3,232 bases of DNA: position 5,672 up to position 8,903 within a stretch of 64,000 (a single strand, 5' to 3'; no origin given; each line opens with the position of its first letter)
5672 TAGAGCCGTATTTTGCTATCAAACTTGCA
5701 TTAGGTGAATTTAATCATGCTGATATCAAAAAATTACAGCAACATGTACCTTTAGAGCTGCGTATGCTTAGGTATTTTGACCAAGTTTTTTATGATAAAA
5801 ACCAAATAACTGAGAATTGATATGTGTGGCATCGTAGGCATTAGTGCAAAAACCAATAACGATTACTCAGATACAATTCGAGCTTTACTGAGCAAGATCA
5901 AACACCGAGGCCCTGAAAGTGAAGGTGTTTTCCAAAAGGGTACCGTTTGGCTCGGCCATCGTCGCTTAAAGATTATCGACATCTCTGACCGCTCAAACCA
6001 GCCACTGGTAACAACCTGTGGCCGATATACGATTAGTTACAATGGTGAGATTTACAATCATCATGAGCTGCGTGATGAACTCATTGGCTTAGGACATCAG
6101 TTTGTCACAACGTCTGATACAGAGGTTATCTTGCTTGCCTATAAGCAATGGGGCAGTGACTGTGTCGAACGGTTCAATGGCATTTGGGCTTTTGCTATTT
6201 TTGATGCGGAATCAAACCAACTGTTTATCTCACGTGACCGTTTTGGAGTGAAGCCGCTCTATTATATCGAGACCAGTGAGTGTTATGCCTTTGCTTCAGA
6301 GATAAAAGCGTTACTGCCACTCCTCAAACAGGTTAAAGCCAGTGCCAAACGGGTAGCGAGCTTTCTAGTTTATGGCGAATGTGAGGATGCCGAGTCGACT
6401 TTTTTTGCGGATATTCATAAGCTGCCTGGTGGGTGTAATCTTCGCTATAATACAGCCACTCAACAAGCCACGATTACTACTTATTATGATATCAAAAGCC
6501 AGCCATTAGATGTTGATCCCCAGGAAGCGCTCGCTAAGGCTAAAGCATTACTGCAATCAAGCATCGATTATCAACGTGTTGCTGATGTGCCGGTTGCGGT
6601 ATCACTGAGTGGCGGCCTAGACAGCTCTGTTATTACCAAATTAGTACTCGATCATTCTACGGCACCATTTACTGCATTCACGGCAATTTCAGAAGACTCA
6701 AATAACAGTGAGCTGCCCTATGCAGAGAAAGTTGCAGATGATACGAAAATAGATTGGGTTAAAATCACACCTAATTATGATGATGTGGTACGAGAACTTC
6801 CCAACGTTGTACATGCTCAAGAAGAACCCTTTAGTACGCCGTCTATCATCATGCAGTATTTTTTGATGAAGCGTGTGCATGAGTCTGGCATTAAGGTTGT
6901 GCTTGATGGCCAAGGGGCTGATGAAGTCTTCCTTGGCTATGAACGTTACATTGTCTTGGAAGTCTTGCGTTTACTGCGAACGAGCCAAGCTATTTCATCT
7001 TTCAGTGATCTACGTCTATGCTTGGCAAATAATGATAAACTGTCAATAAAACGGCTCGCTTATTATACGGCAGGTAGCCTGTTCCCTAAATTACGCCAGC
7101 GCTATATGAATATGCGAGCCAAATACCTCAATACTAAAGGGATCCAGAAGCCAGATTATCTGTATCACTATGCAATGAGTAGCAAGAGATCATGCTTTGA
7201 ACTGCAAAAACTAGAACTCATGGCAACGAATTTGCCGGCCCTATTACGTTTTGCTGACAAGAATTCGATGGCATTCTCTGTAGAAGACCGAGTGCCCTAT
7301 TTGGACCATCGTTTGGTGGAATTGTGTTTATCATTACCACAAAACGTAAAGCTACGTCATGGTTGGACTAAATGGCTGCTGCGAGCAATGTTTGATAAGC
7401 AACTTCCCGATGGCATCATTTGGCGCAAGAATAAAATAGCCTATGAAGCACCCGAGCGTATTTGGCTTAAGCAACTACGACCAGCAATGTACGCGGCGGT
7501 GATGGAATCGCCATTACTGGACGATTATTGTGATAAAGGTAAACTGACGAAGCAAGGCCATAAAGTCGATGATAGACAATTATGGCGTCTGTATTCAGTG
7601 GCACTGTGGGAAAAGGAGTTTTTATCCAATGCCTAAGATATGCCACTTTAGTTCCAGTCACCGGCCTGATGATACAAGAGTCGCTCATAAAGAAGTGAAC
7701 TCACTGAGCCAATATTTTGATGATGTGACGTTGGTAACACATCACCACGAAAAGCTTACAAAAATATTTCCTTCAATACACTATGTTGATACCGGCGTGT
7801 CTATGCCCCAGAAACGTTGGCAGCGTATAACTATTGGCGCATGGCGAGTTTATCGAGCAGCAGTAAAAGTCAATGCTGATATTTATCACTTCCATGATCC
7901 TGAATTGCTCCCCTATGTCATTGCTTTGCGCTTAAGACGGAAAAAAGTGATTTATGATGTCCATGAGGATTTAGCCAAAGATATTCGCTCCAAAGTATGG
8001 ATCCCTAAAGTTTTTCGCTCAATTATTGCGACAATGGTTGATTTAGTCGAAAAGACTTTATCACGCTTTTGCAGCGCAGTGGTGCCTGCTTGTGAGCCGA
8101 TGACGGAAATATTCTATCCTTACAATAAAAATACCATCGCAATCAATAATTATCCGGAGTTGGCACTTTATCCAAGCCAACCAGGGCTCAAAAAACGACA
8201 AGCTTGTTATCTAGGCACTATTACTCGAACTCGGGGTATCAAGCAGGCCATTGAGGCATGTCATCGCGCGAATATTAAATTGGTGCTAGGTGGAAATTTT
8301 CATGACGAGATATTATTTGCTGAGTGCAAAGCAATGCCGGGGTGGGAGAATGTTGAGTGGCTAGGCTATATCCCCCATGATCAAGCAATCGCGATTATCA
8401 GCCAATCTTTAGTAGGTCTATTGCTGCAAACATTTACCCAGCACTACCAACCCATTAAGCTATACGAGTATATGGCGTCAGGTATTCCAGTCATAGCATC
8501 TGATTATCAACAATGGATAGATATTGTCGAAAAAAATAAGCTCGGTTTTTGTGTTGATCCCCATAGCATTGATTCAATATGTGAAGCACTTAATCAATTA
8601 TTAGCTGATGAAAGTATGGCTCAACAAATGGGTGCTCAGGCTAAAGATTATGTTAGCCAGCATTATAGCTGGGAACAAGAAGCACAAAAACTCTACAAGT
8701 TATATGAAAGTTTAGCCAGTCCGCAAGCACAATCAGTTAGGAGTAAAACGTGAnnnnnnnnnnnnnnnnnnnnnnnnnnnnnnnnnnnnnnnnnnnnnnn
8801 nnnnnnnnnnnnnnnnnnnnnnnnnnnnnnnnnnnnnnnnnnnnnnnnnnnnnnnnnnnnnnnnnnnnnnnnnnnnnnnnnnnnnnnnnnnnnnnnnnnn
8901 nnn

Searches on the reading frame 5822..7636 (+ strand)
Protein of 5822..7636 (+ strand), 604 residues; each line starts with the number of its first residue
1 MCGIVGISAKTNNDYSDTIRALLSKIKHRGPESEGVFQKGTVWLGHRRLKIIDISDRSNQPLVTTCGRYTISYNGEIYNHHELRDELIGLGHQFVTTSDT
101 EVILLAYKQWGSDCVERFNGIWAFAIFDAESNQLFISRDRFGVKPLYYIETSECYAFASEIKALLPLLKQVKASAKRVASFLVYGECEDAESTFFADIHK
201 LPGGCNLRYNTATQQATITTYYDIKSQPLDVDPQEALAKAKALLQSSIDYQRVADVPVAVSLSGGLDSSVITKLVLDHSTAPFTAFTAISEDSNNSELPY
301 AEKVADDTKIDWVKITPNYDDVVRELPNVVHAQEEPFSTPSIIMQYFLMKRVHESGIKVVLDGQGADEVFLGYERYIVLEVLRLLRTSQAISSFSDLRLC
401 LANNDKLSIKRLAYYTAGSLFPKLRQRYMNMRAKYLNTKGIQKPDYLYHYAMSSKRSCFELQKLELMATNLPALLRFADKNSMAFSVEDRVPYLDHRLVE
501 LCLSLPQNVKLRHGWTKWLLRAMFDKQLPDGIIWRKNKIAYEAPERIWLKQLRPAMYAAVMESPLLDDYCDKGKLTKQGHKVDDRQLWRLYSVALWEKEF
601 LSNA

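Call 3: search_protein_families(library=pfam, proteins=[window:5822-7636:+], max_evalue=0.01)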
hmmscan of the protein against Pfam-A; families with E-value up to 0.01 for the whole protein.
window:5822-7636:+ (604 aa): 4 families
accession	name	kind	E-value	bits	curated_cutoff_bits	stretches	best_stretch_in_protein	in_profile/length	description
PF00733.27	Asn_synthase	-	1.5e-70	239.1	21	1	241-596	3-352/354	Asparagine synthase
PF13537.11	GATase_7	-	9.3e-46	155.3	25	1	46-165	1-122/123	Glutamine amidotransferase domain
PF13522.11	GATase_6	-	5.1e-42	143.4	27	1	31-160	1-130/130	Glutamine amidotransferase domain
PF12481.13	DUF3700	-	0.0061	16.5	27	0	113-160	124-171/228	Aluminium induced protein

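Call 4: search_protein_families(library=ncbifam, proteins=[window:5822-7636:+], max_evalue=0.01)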
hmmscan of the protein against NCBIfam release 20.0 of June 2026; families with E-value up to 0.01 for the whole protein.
window:5822-7636:+ (604 aa): 11 families
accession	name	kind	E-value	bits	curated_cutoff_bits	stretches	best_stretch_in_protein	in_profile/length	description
TIGR01536.1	asn_synth_AEB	equivalog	1.8e-138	462.8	267.1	1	2-540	1-516/517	asparagine synthase (glutamine-hydrolyzing)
TIGR03108.1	eps_aminotran_1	hypoth_equivalog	6.7e-104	348.8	816.9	2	1-381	1-382/628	XrtA/PEP-CTERM system amidotransferase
TIGR03104.1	trio_amidotrans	equivalog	5.7e-99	331.9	570.1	2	1-381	1-388/589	N-acetylglutaminylglutamine amidotransferase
NF033535.1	lass_lactam_cya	exception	9.8e-87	292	525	2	1-373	1-380/668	lasso peptide isopeptide bond-forming cyclase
NF006949.0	PRK09431.1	equivalog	1.2e-85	288.2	499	3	1-172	1-173/554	asparagine synthase B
NF033561.1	macrolact_Ik_Al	subfamily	1.5e-24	86.6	300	1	99-538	60-490/561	albusnodin/ikarugamycin family macrolactam cyclase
TIGR01134.1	purF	equivalog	4.6e-16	59.2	350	1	41-170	65-204/432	amidophosphoribosyltransferase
NF001484.0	PRK00331.1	subfamily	3e-10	39.1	381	1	41-171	66-205/601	isomerizing glutamine--fructose-6-phosphate transaminase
TIGR01135.1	glmS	equivalog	2.1e-08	33.2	418.05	1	59-171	84-204/607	glutamine--fructose-6-phosphate transaminase (isomerizing)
TIGR00268.2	TIGR00268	equivalog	0.00012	21.5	150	1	257-318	15-77/259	ATP-dependent sacrificial sulfur transferase LarE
NF010587.0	PRK13980.1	equivalog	0.0023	17.2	255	1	257-329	33-108/267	NAD+ synthase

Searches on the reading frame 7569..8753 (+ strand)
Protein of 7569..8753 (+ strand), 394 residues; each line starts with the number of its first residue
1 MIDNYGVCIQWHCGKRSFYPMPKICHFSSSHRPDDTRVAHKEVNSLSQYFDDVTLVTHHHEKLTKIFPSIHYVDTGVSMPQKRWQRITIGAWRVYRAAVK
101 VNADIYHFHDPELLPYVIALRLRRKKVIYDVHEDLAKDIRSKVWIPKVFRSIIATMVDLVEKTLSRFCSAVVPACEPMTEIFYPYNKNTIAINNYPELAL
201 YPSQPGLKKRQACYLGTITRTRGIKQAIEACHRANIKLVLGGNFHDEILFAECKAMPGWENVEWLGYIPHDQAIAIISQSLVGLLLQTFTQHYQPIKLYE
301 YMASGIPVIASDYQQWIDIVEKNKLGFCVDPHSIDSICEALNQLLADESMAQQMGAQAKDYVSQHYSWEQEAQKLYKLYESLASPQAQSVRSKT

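Call 3: search_protein_families(library=pfam, proteins=[window:7569-8753:+], max_evalue=0.01)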
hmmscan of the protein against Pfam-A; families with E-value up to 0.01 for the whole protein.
window:7569-8753:+ (394 aa): 5 families
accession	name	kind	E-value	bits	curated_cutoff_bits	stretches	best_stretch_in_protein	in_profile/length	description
PF00534.26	Glycos_transf_1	-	2.7e-23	82.8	26.4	1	208-359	14-170/172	Glycosyl transferases group 1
PF13524.12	Glyco_trans_1_2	-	8.4e-14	52.2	25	1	226-375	4-142/144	Glycosyl transferase-like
PF13692.12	Glyco_trans_1_4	-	1.3e-13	51.9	27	1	213-347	5-142/142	Glycosyl transferases group 1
PF13439.12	Glyco_transf_4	-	9.2e-07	29.5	28.5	1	45-180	14-146/170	Glycosyltransferase Family 4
PF13579.12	Glyco_trans_4_4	-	0.003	18.4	29.7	1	82-180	50-140/158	Glycosyl transferase 4-like domain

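Call 4: search_protein_families(library=ncbifam, proteins=[window:7569-8753:+], max_evalue=0.01)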
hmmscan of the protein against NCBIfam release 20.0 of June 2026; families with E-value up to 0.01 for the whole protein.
window:7569-8753:+ (394 aa): 31 families (the best 25 are shown)
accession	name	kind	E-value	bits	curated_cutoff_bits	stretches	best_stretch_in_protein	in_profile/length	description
NF041010.1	glycosy_Agl16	equivalog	6.4e-17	61.5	575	1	160-382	126-351/352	glycosylation protein Agl16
TIGR04063.1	stp3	hypoth_equivalog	2.7e-16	59.5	442.05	1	224-382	228-395/397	TIGR04063 family PEP-CTERM/XrtA system glycosyltransferase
TIGR02149.1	glgA_Coryne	subfamily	5.3e-13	48.9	302.4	1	209-382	204-390/391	glycogen synthase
TIGR03088.1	stp2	hypoth_equivalog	6.7e-12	45.1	409.05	1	274-381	266-372/374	TIGR03088 family PEP-CTERM/XrtA system glycosyltransferase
NF038229.1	Glyco4_Geo_Pelo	equivalog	9.6e-12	44.6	400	1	234-382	191-336/338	GPMC system family 4 glycosyltransferase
NF053787.1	GlcN_PG_synth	equivalog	2.2e-11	43.2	480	1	294-382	274-359/361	N-acetylglucosaminyl phosphatidylglycerol synthase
NF038295.1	EPS_HpsP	equivalog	1.5e-10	40.7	550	1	296-382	302-387/388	hormogonium polysaccharide biosynthesis glycosyltransferase HpsP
NF007640.0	PRK10307.1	subfamily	3.5e-10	39.4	276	1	212-375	232-400/411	WcaI family glycosyltransferase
TIGR03999.1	thiol_BshA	equivalog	6.4e-10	38.5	273.7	1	250-382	245-373/375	N-acetyl-alpha-D-glucosaminyl L-malate synthase BshA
NF041876.1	EPS_EpsE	equivalog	1.2e-09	37.9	400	1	295-375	309-389/389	exopolysaccharide biosynthesis GT4 family glycosyltransferase EpsE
TIGR03449.1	mycothiol_MshA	equivalog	3.8e-09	36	462.5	1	300-382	322-403/406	D-inositol-3-phosphate glycosyltransferase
TIGR02472.1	sucr_P_syn_N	equivalog_domain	4.7e-09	35.6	576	1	297-374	356-433/439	sucrose-phosphate synthase, putative, glycosyltransferase domain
NF012028.0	PRK15484.1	subfamily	7.1e-09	35.2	618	1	300-377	296-373/380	lipopolysaccharide N-acetylglucosaminyltransferase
TIGR04047.1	MSMEG_0565_glyc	hypoth_equivalog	2.9e-08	33.2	259.85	1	298-380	293-372/373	MSMEG_0565 family glycosyltransferase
NF046085.1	XrtY_assoc_Gly1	equivalog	4.1e-08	32.5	400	1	254-382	259-384/387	XrtY-associated glycosyltransferase XYAG1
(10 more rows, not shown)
